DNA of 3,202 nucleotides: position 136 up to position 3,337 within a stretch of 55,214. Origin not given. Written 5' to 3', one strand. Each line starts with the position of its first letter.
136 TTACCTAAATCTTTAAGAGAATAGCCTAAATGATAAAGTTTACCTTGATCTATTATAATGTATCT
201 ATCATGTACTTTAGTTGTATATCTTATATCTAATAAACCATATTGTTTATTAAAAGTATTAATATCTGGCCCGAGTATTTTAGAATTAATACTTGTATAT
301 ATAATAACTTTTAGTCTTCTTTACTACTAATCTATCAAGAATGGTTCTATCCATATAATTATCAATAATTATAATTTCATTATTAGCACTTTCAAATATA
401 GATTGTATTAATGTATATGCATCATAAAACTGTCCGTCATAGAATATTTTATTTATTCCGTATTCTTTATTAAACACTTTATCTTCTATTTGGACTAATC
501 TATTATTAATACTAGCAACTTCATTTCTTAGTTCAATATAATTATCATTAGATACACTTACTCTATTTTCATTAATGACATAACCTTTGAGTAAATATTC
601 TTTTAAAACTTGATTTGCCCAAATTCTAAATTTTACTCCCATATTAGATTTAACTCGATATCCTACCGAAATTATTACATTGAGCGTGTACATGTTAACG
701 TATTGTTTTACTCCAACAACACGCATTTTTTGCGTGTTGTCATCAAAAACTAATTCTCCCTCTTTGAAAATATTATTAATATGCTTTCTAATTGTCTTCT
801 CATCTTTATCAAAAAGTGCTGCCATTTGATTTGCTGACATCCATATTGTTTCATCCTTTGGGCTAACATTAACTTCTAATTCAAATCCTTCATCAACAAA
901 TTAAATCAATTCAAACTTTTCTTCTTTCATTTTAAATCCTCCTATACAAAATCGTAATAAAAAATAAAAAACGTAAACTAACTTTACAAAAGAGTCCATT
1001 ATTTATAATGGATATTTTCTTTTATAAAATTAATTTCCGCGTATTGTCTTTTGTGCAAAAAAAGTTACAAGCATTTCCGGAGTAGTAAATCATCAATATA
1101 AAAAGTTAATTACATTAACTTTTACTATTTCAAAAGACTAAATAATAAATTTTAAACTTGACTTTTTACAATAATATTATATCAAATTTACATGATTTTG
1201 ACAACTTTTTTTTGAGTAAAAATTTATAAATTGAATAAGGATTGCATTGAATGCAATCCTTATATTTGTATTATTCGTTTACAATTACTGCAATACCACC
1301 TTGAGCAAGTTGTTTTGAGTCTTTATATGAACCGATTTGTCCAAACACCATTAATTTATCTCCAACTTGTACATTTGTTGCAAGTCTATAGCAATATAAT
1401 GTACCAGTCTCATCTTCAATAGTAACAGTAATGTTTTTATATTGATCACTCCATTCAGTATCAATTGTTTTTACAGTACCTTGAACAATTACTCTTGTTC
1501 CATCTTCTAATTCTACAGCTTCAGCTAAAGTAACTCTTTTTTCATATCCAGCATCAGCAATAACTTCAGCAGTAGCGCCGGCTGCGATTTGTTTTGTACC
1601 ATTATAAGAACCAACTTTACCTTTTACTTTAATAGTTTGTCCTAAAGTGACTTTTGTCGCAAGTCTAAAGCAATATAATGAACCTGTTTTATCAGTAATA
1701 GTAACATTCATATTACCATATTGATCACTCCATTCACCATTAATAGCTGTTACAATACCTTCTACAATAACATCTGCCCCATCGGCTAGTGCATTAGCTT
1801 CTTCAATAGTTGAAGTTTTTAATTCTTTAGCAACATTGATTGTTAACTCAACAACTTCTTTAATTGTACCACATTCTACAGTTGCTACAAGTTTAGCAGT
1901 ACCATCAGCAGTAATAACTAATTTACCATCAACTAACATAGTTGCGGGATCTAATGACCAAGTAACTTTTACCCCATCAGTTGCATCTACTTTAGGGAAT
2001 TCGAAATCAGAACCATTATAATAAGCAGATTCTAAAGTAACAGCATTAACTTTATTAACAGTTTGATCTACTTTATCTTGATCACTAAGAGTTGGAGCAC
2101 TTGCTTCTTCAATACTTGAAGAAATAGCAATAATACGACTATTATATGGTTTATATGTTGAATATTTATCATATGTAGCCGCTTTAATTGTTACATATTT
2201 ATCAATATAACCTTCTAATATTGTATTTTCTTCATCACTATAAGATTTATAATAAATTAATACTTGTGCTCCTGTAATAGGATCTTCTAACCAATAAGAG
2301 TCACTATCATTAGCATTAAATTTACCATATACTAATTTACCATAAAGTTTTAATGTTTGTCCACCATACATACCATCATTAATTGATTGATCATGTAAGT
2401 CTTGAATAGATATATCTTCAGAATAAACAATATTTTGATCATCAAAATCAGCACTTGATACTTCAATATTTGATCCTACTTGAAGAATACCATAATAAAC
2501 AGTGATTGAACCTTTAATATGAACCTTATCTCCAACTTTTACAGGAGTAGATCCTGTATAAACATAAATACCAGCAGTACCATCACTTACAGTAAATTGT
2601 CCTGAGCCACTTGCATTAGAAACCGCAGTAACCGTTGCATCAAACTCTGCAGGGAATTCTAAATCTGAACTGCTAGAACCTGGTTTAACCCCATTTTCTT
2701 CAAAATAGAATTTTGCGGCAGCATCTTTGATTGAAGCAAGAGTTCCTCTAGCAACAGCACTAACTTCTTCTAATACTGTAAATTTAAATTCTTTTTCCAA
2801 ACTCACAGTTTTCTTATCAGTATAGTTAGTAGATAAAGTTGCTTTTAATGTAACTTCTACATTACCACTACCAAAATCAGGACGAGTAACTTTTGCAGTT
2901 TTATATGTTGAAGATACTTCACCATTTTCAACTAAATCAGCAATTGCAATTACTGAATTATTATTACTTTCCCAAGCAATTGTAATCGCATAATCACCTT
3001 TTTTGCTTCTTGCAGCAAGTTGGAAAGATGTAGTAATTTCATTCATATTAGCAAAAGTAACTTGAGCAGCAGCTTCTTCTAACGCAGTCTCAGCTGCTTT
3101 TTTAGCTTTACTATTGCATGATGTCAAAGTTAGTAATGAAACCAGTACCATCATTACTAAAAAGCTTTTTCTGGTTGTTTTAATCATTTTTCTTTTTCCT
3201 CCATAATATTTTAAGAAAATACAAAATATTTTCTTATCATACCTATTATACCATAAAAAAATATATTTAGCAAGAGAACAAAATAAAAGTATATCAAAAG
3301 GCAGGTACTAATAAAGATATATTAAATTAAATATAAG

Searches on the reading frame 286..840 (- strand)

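Call 57: search_protein_families(library=pfam, proteins=[window:286-840:-], max_evalue=0.00001)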
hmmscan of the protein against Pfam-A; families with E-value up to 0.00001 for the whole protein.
window:286-840:- (184 aa): 1 family
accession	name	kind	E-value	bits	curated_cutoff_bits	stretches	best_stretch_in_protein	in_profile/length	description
PF13310.11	Virulence_RhuM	-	1.9e-19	70.4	33.7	1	43-112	16-88/252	Virulence protein RhuM family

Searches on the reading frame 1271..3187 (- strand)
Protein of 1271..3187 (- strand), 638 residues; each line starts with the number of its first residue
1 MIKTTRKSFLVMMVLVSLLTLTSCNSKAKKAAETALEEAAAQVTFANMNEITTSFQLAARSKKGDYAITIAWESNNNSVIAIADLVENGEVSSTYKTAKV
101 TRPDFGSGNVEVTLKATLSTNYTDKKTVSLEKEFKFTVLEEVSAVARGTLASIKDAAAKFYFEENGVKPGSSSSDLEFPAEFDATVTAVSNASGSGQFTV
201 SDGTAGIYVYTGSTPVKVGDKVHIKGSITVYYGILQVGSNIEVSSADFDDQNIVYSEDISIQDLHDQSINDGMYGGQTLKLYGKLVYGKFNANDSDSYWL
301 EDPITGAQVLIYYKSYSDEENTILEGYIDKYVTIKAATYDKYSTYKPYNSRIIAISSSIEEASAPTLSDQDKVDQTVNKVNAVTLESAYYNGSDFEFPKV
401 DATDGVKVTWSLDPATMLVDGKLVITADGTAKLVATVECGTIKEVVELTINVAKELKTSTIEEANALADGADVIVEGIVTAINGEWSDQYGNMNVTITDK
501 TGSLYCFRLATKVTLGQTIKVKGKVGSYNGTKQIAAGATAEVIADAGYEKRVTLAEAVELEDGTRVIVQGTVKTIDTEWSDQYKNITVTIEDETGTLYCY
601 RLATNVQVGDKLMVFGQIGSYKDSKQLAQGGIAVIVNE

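Call 57: search_protein_families(library=pfam, proteins=[window:1271-3187:-], max_evalue=0.00001)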
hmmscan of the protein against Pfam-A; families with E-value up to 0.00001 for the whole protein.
window:1271-3187:- (638 aa): 2 families
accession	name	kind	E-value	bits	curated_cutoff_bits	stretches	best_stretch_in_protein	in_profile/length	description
PF01336.31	tRNA_anti-codon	-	2.2e-10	40.8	27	0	473-536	1-69/75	OB-fold nucleic acid binding domain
PF20578.4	aBig_2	-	3.1e-10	40.2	27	1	47-140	17-88/89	Atrophied bacterial Ig domain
